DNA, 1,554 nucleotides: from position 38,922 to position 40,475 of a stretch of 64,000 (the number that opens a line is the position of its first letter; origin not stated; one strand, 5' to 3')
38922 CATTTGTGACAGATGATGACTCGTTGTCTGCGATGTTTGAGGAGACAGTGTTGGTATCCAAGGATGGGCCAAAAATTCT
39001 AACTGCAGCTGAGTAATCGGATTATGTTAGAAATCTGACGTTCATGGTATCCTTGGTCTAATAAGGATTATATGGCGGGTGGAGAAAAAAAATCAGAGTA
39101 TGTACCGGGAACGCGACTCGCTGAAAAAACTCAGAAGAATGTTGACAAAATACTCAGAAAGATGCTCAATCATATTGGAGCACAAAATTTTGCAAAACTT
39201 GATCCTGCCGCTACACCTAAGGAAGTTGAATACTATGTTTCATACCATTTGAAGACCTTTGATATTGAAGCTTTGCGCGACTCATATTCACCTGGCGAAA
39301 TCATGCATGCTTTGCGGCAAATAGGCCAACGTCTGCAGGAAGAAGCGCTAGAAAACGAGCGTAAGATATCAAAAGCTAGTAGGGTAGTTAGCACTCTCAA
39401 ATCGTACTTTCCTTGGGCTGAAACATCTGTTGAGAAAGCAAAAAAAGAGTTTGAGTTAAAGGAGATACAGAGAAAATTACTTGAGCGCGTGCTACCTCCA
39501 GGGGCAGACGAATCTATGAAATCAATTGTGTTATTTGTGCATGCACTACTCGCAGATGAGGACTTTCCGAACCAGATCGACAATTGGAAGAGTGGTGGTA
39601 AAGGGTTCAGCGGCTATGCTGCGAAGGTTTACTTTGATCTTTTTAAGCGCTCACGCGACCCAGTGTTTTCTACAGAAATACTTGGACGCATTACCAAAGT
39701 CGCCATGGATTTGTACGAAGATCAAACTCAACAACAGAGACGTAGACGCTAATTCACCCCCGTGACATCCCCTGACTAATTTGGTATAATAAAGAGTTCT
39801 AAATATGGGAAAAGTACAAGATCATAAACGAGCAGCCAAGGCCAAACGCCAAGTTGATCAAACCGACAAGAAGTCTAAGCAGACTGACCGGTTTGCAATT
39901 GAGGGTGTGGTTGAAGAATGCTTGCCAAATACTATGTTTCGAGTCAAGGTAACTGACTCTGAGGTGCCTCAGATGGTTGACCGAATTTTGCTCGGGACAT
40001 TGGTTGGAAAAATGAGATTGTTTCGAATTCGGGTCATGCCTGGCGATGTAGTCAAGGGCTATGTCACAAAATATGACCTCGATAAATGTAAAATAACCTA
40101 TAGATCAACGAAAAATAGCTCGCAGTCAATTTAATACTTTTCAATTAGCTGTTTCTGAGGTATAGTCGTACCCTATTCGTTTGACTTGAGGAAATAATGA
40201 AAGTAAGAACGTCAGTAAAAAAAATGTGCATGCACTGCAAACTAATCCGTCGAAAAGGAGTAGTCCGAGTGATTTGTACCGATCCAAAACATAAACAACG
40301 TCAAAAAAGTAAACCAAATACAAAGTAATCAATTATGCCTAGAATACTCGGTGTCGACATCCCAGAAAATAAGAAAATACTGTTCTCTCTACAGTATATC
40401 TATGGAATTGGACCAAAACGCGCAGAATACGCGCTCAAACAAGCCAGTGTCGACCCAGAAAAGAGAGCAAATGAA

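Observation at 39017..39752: An unknown 226-aa protein wedged between map and infA inside the ribosomal superoperon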

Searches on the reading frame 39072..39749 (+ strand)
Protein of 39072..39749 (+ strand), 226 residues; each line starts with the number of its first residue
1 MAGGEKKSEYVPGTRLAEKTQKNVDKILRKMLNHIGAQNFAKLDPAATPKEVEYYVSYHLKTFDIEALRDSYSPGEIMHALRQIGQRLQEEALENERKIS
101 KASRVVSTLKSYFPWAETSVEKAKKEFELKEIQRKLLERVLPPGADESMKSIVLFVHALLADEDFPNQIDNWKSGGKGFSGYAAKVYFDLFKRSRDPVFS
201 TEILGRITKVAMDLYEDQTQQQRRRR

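Call 3: search_protein_families(library=pfam, proteins=[window:39072-39749:+], max_evalue=1)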
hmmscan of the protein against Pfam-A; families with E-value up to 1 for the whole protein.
window:39072-39749:+ (226 aa): 2 families
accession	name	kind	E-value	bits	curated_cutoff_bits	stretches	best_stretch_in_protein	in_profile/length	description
PF04286.17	DUF445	-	0.03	14.7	33.8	1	21-174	78-237/368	Protein of unknown function (DUF445)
PF14735.11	HAUS4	-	0.035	14.2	25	1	59-107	153-200/235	HAUS augmin-like complex subunit 4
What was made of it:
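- Closest known: Pfam DUF445. Same: A marginal match covers residues 21-174 (14.7 bits, E 0.03; call 3).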

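Call 4: search_protein_families(library=ncbifam, proteins=[window:39072-39749:+], max_evalue=10)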
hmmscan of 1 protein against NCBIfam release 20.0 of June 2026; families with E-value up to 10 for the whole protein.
window:39072-39749:+ (226 aa): 0 families

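Call 5: search_protein_families(library=phrogs, proteins=[window:39072-39749:+], max_evalue=10)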
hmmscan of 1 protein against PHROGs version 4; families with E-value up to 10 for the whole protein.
window:39072-39749:+ (226 aa): 5 families
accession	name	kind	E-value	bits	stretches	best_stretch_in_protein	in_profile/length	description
phrog_408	-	unknown function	0.081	14.3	1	10-46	61-96/111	-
phrog_9367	-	unknown function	0.097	13.5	1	84-119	73-108/122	-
phrog_15595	-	unknown function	0.15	13.5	1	20-78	5-61/98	-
phrog_9814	-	unknown function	0.16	12.9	1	11-33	28-50/68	-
phrog_38525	-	unknown function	0.4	11.9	1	179-221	10-52/73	-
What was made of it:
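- Checked: No Pfam, NCBIfam or PHROG family reaches significance (calls 3-5).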

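Call 6: find_homologous_proteins(query=window:39072-39749:+, max_evalue=0.01)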
Query window:39072-39749:+ (226 aa): 1 proteins with E <= 0.01 among 519 candidates.
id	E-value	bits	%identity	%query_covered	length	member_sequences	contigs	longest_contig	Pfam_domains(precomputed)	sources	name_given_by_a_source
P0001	6.4e-144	495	100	100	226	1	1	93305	-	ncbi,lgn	-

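Call 7: search_solved_structures(query=window:39072-39749:+, max_evalue=10)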
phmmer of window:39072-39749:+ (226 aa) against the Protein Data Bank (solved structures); distinct sequences matched with E-value up to 10: 1.
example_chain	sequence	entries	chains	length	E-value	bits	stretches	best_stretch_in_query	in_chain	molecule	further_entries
8e1e_A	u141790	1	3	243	0.42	13.5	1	87-161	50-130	SG122_C3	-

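Call 10: find_encoding_contigs(protein=P0001, flank=10000)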
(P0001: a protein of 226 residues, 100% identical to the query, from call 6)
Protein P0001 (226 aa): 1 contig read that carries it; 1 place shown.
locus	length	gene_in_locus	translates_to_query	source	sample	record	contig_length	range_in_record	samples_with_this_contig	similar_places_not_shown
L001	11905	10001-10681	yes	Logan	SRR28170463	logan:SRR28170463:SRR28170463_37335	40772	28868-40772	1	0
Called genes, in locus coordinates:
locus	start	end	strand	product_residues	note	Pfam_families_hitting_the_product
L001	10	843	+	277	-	PF00181:Ribosomal_L2_N, PF03947:Ribosomal_L2_C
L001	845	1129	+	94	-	PF00203:Ribosomal_S19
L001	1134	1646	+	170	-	PF00237:Ribosomal_L22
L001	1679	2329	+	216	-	PF07650:KH_2, PF00189:Ribosomal_S3_C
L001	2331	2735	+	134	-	PF00252:Ribosomal_L16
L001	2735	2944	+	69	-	PF00831:Ribosomal_L29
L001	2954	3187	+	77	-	PF00366:Ribosomal_S17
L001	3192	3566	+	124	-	PF00238:Ribosomal_L14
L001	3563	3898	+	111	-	PF00467:KOW, PF17136:ribosomal_L24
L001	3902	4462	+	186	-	PF00281:Ribosomal_L5, PF00673:Ribosomal_L5_C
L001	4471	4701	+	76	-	PF00253:Ribosomal_S14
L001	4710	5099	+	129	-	PF00410:Ribosomal_S8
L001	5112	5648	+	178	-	PF00347:Ribosomal_L6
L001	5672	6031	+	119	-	PF00861:Ribosomal_L18p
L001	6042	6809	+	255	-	PF00333:Ribosomal_S5, PF03719:Ribosomal_S5_C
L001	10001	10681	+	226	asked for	-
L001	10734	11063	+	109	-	PF01176:eIF-1a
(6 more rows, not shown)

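Call 15: predict_structure(protein=window:39072-39749:+)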
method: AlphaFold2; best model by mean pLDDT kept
length: 226 residues; sequences in the alignment: 1
mean_pLDDT: 50.3   pTM: 0.31
mean pLDDT of the five models: 50.3, 47.3, 45.9, 44.7, 40.8
residues with pLDDT >= 90: 0; 70-90: 5; 50-70: 100; < 50: 121
segments of 3 or more residues with pLDDT < 50: 1-16, 74-78, 95-113, 115-117, 122-133, 140-145, 165-208, 210-212
pLDDT, mean of each block of 10 residues (from residue 1): 37 47 68 67 64 58 61 51 57 47 42 46 47 48 50 52 47 41 39 40 47 50 54
secondary structure, 60 per line:
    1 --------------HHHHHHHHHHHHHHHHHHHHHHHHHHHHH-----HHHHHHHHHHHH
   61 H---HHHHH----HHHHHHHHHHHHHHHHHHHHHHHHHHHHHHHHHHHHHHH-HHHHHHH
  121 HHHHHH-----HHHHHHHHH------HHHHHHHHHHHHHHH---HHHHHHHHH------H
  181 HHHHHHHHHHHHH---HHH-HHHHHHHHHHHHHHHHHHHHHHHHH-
elements in order: H15-43 H49-61 H65-69 H74-112 H114-126 H132-140 H147-161 H165-173 H180-193 H201-225

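Call 16: find_related_loci(query=window:39072-39749:+, collection=metagenome_contigs, flank=5000)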
Query window:39072-39749:+ (226 aa) in metagenome_contigs; peptide patterns used: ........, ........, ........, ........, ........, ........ (x = any residue, [..] = any of these).
600 stretches matched a pattern, but none encodes a relative of the query by tblastn (E <= 1e-3).

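Call 17: find_related_loci(query=window:39072-39749:+, collection=viral_contigs, flank=5000)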
Query window:39072-39749:+ (226 aa) in viral_contigs; peptide patterns used: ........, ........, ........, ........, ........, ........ (x = any residue, [..] = any of these).
72 stretches matched a pattern, but none encodes a relative of the query by tblastn (E <= 1e-3).
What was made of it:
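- On Phage or plasmid gene: The IMG/VR scan found none (call 17).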

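Call 19: search_protein_representatives(protein=window:39072-39749:+)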
Query: 226 residues. Proteins with E-value up to 0.001 (for the whole library): 1; up to 1e-10: 1; up to 1e-30: 1. The best 1 are listed.
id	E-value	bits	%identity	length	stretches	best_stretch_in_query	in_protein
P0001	2.0e-144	494.8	100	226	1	1-226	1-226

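Call 25: list_cluster_members(proteins=[P0001])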
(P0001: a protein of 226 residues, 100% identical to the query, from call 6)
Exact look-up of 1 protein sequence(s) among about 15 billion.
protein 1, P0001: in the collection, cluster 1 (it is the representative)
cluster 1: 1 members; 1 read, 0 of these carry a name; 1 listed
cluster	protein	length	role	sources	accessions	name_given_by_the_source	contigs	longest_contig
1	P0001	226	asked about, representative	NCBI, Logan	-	-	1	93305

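Call 41: find_homologous_proteins(query=A1, max_evalue=10)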
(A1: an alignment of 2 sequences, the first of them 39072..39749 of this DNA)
Query A1 (2 sequences) (226 aa, profile of the alignment): 2 proteins with E <= 10 among 2152 candidates.
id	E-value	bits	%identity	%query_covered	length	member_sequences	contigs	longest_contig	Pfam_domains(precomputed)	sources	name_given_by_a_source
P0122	5.7e-122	424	25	87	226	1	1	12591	-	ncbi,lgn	ncbi:MAG: hypothetical protein WAU07_02440 [Microgenomates group bacterium]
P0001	6.7e-119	414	100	100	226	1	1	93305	-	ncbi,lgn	-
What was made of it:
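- On Ribosomal protein or core translation factor: Nothing was found in 15 billion proteins (calls 6, 19, 41).
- Only itself and P0122 were found among 5.8 billion clusters and 1.84 billion representatives (calls 6, 19, 41).
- Tried and rejected: Word-indexed and exhaustive HMMER searches with the single sequence returned only itself (calls 6, 19), and the word-indexed search with the two-member profile returned only the two members (call 41).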

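Call 45: search_protein_families(library=pfam, alignment_id=A1, max_evalue=10)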
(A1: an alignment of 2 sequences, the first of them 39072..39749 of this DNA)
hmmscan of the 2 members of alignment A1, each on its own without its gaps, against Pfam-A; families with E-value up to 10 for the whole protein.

A. member 1, window:39072-39749:+ (226 aa): 2 families
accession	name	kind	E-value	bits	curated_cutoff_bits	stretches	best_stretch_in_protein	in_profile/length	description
PF04286.17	DUF445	-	0.03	14.7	33.8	1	21-174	78-237/368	Protein of unknown function (DUF445)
PF14735.11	HAUS4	-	0.035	14.2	25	1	59-107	153-200/235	HAUS augmin-like complex subunit 4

B. families by the number of members that match (of 2 scanned): 3 families
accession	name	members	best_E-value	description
PF10915.13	DUF2709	1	0.029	Protein of unknown function (DUF2709)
PF04286.17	DUF445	1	0.03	Protein of unknown function (DUF445)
PF14735.11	HAUS4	1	0.035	HAUS augmin-like complex subunit 4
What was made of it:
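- On Pfam DUF445: 14.7 bits, and the homologue does not match (calls 3, 45).
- Closest known: Pfam DUF445. Different: The homologue P0122 does not match (call 45).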

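Call 46: search_protein_families(library=padloc, alignment_id=A1, max_evalue=10)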
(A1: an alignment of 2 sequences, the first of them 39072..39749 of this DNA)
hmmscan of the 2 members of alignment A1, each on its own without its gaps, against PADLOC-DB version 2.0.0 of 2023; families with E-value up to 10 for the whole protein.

A. member 1, window:39072-39749:+ (226 aa): 0 families

B. families by the number of members that match (of 2 scanned): 1 family
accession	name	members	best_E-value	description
PDLC04000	PD-Lambda-5_A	1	0.00021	-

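Call 48: search_protein_families(library=padloc, proteins=[P0122, window:39072-39749:+], max_evalue=10)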
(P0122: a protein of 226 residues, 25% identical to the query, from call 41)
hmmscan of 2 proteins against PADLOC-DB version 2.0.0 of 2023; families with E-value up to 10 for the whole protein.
P0122 (226 aa): 1 family
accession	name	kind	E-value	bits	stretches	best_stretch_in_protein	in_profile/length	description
PDLC04000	PD-Lambda-5_A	-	0.00021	18.5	1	38-152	207-319/428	-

window:39072-39749:+ (226 aa): 0 families
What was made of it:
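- On PD-lambda-5 anti-phage system (subunit A): Only the homologue P0122 matches, at 18.5 bits over a quarter of the model (calls 46, 48).
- Closest known: PD-lambda-5 subunit A. Same: The homologue P0122 matches profile positions 207-319 of 428 with 18.5 bits, E 2e-4 (call 48).
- The homologue P0122 gives a weak PADLOC match to PD-Lambda-5_A (18.5 bits, E 2e-4, call 48).
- Tried and rejected: Pfam, NCBIfam, PHROGs, PADLOC and PDB sequence searches gave nothing significant (calls 3-5, 7, 45, 46, 48).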

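Call 49: search_protein_families(library=phrogs, proteins=[P0122], max_evalue=10)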
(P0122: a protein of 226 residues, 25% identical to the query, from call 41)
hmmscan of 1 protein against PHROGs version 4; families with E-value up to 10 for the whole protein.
P0122 (226 aa): 0 families

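Call 52: predict_structure(alignment_id=A1)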
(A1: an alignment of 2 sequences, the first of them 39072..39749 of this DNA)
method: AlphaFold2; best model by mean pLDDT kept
length: 226 residues; sequences in the alignment: 2
mean_pLDDT: 61.3   pTM: 0.42
mean pLDDT of the five models: 61.3, 54.7, 52.5, 50.3, 46.7
residues with pLDDT >= 90: 0; 70-90: 42; 50-70: 154; < 50: 30
segments of 3 or more residues with pLDDT < 50: 1-21, 36-39, 195-198
pLDDT, mean of each block of 10 residues (from residue 1): 32 39 55 52 62 66 67 68 71 66 72 67 63 68 53 68 64 58 61 53 67 73 65
secondary structure, 60 per line:
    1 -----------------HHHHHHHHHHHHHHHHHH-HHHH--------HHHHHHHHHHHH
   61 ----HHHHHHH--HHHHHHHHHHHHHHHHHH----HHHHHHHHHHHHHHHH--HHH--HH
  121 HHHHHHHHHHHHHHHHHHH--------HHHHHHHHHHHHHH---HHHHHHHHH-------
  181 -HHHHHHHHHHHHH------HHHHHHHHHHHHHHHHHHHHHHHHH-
elements in order: H18-35 H37-40 H49-60 H65-71 H74-91 H96-111 H119-139 H148-161 H165-173 H182-194 H201-225
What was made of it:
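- AlphaFold confidence is low (pLDDT 50-61, calls 15, 52).
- Tried and rejected: The single-sequence AF2 model has pLDDT 50 and the two-sequence model pLDDT 61 (calls 15, 52).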

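Call 56: fold_search(model_id=the predicted structure, library=pdb)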
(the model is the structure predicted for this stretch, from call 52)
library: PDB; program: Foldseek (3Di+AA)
matches with E <= 10: 138; with E <= 0.001: 0
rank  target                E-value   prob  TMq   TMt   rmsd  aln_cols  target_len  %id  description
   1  5m4y_C                2.7e-01  0.18  0.16  0.19  18.0       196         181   14  Crystal structure of the Sec3/Sso2 complex at 2.20 angstrom resolution (released 2017-02-08)
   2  5m4y_A                9.2e-01  0.08  0.15  0.18  18.8       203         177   14  Crystal structure of the Sec3/Sso2 complex at 2.20 angstrom resolution (released 2017-02-08)
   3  2e74_A                9.7e-01  0.07  0.15  0.16  16.4       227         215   13  Crystal Structure of the Cytochrome b6f Complex from M.laminosus (released 2007-06-12)
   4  5cwb                  1.1e+00  0.21  0.28  0.31  15.0       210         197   16  Crystal structure of de novo designed helical repeat protein DHR4 (released 2015-12-16)
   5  1cun_A                1.4e+00  0.07  0.16  0.16  21.0       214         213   13  CRYSTAL STRUCTURE OF REPEATS 16 AND 17 OF CHICKEN BRAIN ALPHA SPECTRIN (released 1999-10-06)
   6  2i2o_A                2.1e+00  0.09  0.24  0.25  16.2       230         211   11  Crystal Structure of an eIF4G-like Protein from Danio rerio (released 2006-08-29)
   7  2vix_C                2.1e+00  0.07  0.18  0.15  15.8       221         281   11  Methylated Shigella flexneri MxiC (released 2008-03-11)
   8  4tql_B                2.3e+00  0.03  0.15  0.14  28.7       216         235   13  Computationally designed three helix bundle (released 2014-10-15)
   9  4uy3                  2.4e+00  0.04  0.13  0.16  21.3       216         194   12  Cytoplasmic domain of bacterial cell division protein ezra (released 2014-10-22)
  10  4mfv_A                2.6e+00  0.09  0.23  0.14  13.5       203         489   16  Crystal structure of human CTNNBL1(residues 33~563) (released 2014-03-12)
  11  6jlu_Q                2.8e+00  0.07  0.15  0.20  11.9       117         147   14  Structure of PSII-FCP supercomplex from a centric diatom Chaetoceros gracilis at 3.02 angstrom resolution (released 2019-07-31)
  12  6rp4_D                3.0e+00  0.15  0.21  0.32   9.9       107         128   17  CDT of SidD, deAMPylase from Legionella pneumophila (released 2020-10-07)
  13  6a4l_B                3.1e+00  0.06  0.19  0.21  14.9       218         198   11  AcrR from Mycobacterium tuberculosis (released 2019-06-26)
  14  8rky_BBB              3.3e+00  0.06  0.20  0.20  15.6       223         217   10  X-ray structure of the drug binding domain of AlbA in complex with the KMR-14-14 compound of the pyrrolobenzodiazepi (released 2025-01-15)
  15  6psq_L                3.3e+00  0.02  0.13  0.08  20.4       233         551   16  Escherichia coli RNA polymerase closed complex (TRPc) with TraR and rpsT P2 promoter (released 2020-03-25)
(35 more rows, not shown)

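Call 59: search_dna_similar(query=window:39072-39749:+, collection=phages, mode=protein, max_evalue=1, max_rows=10)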
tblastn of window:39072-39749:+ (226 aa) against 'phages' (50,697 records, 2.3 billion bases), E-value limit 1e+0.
No match.

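Call 60: search_dna_similar(query=P0122, collection=phages, mode=protein, max_evalue=1, max_rows=10)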
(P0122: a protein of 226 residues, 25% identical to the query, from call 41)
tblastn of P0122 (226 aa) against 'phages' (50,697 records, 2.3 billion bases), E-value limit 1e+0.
No match.

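Call 61: search_dna_similar(query=window:39072-39749:+, collection=plasmids, mode=protein, max_evalue=1, max_rows=10)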
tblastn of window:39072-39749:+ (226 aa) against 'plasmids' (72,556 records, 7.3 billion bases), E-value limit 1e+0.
No match.
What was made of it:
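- On Phage or plasmid gene: PHROGs show only noise, E >= 0.08 (call 5). tblastn against phages and plasmids gives no match at E <= 1 (calls 59-61).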

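Call 77: fold_search(model_id=the predicted structure, library=viral)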
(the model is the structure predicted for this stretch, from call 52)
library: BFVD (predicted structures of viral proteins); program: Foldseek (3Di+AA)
matches with E <= 10: 106; with E <= 0.001: 0
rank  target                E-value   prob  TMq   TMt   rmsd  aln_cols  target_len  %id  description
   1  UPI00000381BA         8.1e-01  0.07  0.15  0.14  18.1       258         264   16  (no name look-up for this kind of identifier)
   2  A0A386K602            1.0e+00  0.04  0.12  0.12  19.3       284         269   14  Uncharacterized protein [Dickeya phage vB_DsoM_JA11]
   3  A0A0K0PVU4            1.5e+00  0.05  0.15  0.12  18.2       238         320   10  Head morphogenesis protein [Roseobacter phage RDJL Phi 2]
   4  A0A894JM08            1.6e+00  0.07  0.19  0.14  19.0       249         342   12  (no name in the UniProt tables at hand)
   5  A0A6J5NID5            1.7e+00  0.35  0.28  0.36   6.2       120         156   17  Uncharacterized protein [uncultured Caudovirales phage]
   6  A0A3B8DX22            2.1e+00  0.12  0.18  0.12  16.6       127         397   10  Uncharacterized protein [Proteus phage Stubb]
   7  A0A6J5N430            2.1e+00  0.04  0.15  0.06  28.8       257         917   14  Bacteriophage lambda, GpH, tail tape measure, N-terminal [uncultured Caudovirales phage]
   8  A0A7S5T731            2.2e+00  0.07  0.21  0.17  19.2       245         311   10  (no name in the UniProt tables at hand)
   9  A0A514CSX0            2.4e+00  0.20  0.22  0.31   6.4       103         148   17  Uncharacterized protein [Achromobacter phage Motura]
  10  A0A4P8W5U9            2.4e+00  0.08  0.19  0.16  18.1       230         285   12  (no name in the UniProt tables at hand)
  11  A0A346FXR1            2.6e+00  0.14  0.30  0.24  15.8       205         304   11  (no name in the UniProt tables at hand)
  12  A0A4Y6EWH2            2.6e+00  0.08  0.21  0.19  16.6       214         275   14  DUF732 domain-containing protein [Mycobacterium phage LilSpotty]
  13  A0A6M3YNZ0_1          2.6e+00  0.03  0.15  0.05  18.8       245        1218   16  Polyprotein [Picornavirales sp.]
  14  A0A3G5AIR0            2.7e+00  0.06  0.18  0.15  18.9       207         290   11  Syntaxin-2 isoform X3 [Sylvanvirus sp.]
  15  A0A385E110            2.7e+00  0.06  0.19  0.10  21.6       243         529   12  (no name in the UniProt tables at hand)
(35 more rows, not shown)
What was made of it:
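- On Phage or plasmid gene: BFVD fold search best E 0.8 (call 77).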

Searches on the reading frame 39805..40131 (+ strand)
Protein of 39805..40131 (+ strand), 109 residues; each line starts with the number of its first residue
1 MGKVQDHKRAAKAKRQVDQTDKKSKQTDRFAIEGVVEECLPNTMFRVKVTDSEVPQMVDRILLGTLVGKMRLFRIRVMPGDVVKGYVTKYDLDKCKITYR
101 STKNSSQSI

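Call 3: search_protein_families(library=pfam, proteins=[window:39805-40131:+], max_evalue=1)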
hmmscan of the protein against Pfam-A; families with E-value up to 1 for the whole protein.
window:39805-40131:+ (109 aa): 1 family
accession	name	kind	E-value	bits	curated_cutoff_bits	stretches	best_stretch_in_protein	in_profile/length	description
PF01176.25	eIF-1a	-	6.8e-14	51.7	30.2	1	32-100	3-64/64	Translation initiation factor 1A / IF-1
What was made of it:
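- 39805..40134 (+): infA (IF-1, 109 aa, with a clade-specific N-terminal extension of about 35 aa). Pfam PF01176 (call 3).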

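Call 87: find_encoding_contigs(protein=window:39805-40131:+, flank=3000, max_places=10)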
Protein window:39805-40131:+ (109 aa): 1 contig read that carries it; 1 place shown.
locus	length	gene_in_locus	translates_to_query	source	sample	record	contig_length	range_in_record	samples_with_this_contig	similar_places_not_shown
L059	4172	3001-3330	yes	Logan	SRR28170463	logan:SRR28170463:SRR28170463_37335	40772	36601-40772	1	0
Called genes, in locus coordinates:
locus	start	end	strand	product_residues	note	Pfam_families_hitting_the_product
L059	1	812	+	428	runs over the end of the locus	PF00344:SecY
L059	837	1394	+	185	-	PF00406:ADK, PF13207:AAA_17, PF13238:AAA_18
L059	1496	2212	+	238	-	PF00557:Peptidase_M24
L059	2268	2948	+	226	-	-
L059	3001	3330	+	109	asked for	PF01176:eIF-1a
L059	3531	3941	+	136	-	PF00416:Ribosomal_S13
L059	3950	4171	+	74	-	?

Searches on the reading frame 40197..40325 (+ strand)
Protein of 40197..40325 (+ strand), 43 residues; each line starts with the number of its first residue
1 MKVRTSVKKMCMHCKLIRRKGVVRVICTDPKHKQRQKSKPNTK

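Call 86: find_encoding_contigs(protein=window:40197-40325:+, flank=3000, max_places=10)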
Protein window:40197-40325:+ (43 aa): 1 contig read that carries it; 1 place shown.
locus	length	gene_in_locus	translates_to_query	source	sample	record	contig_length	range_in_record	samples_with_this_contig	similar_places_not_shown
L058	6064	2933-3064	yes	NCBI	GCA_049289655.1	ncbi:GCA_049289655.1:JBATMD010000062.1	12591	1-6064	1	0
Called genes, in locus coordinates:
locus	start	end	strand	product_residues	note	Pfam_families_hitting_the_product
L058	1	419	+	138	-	PF00344:SecY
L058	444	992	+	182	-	PF00406:ADK, PF02223:Thymidylate_kin (faint), PF13207:AAA_17, PF13238:AAA_18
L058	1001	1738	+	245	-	PF00557:Peptidase_M24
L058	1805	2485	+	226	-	-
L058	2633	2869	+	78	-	PF01176:eIF-1a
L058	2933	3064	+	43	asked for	PF00444:Ribosomal_L36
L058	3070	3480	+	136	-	PF00416:Ribosomal_S13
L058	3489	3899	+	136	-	PF00411:Ribosomal_S11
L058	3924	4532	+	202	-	PF00163:Ribosomal_S4, PF01479:S4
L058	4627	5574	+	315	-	PF01193:RNA_pol_L, PF13656:RNA_pol_L_2 (faint), PF01000:RNA_pol_A_bac, PF03118:RNA_pol_A_CTD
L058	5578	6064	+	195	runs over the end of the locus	PF01196:Ribosomal_L17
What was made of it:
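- Tried and rejected: Exact-sequence look-ups of L36 and IF-1 returned only the same two genomes (calls 86, 87).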
